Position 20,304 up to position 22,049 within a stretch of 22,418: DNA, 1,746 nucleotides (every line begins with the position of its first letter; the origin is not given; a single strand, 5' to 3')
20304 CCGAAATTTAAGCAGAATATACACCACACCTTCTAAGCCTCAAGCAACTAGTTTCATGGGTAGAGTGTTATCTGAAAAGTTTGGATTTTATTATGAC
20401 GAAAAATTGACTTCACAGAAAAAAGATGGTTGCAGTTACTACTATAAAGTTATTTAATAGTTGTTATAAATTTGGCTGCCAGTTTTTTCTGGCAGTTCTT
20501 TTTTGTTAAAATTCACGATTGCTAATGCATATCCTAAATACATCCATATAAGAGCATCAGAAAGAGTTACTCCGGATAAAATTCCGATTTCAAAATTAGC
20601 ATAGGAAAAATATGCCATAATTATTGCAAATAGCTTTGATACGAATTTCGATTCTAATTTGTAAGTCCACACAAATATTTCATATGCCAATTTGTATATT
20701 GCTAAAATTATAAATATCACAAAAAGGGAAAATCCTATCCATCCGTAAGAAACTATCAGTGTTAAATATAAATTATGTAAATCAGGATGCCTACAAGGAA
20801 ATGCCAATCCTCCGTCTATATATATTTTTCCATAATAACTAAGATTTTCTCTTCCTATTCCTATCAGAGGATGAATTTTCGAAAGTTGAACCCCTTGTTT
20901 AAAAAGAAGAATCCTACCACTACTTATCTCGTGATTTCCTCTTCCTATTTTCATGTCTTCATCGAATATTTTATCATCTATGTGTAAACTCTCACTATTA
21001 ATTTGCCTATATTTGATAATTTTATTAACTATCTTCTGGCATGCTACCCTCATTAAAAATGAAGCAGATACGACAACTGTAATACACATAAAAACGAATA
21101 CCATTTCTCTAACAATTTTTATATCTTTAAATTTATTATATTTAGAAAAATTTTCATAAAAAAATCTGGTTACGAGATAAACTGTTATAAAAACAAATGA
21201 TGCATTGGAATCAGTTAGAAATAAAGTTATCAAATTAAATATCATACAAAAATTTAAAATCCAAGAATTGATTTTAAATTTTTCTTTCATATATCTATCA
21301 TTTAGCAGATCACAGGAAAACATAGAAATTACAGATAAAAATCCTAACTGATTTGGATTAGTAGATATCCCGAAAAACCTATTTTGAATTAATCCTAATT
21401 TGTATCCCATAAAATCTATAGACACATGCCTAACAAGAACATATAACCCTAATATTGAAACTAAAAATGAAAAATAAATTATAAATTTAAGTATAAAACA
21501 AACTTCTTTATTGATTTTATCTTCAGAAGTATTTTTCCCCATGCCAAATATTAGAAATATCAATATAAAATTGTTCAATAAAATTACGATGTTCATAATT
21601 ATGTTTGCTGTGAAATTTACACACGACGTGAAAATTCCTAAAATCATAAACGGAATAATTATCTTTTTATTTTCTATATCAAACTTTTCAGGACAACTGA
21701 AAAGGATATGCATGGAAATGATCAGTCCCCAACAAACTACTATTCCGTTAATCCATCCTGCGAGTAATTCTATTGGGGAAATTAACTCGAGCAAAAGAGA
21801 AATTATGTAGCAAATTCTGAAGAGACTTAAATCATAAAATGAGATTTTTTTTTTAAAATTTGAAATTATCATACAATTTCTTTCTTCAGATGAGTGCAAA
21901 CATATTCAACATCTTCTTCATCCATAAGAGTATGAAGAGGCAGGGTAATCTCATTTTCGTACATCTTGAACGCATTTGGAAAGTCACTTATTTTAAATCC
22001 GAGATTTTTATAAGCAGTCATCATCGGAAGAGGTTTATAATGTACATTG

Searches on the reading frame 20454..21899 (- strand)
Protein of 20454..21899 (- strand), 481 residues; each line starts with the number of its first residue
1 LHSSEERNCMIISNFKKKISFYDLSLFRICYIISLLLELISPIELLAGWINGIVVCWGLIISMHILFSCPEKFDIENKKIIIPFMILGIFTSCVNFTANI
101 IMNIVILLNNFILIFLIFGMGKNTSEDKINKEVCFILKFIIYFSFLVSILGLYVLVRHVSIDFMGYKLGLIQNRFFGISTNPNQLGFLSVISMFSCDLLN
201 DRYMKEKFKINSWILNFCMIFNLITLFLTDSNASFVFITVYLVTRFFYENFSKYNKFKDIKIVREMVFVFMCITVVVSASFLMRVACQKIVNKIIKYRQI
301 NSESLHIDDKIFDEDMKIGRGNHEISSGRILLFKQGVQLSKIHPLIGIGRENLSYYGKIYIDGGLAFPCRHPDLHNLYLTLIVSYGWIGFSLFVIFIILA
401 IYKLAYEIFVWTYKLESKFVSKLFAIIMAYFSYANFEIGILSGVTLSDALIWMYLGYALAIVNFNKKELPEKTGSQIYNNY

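Call 8: search_protein_families(library=pfam, proteins=[window:20454-21899:-], max_evalue=0.01)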
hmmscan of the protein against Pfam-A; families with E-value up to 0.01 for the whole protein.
window:20454-21899:- (481 aa): 1 family
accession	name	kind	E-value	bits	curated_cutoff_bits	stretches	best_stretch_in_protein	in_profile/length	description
PF04932.20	Wzy_C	-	2.9e-15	56.8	31.7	1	218-394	2-149/149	O-Antigen ligase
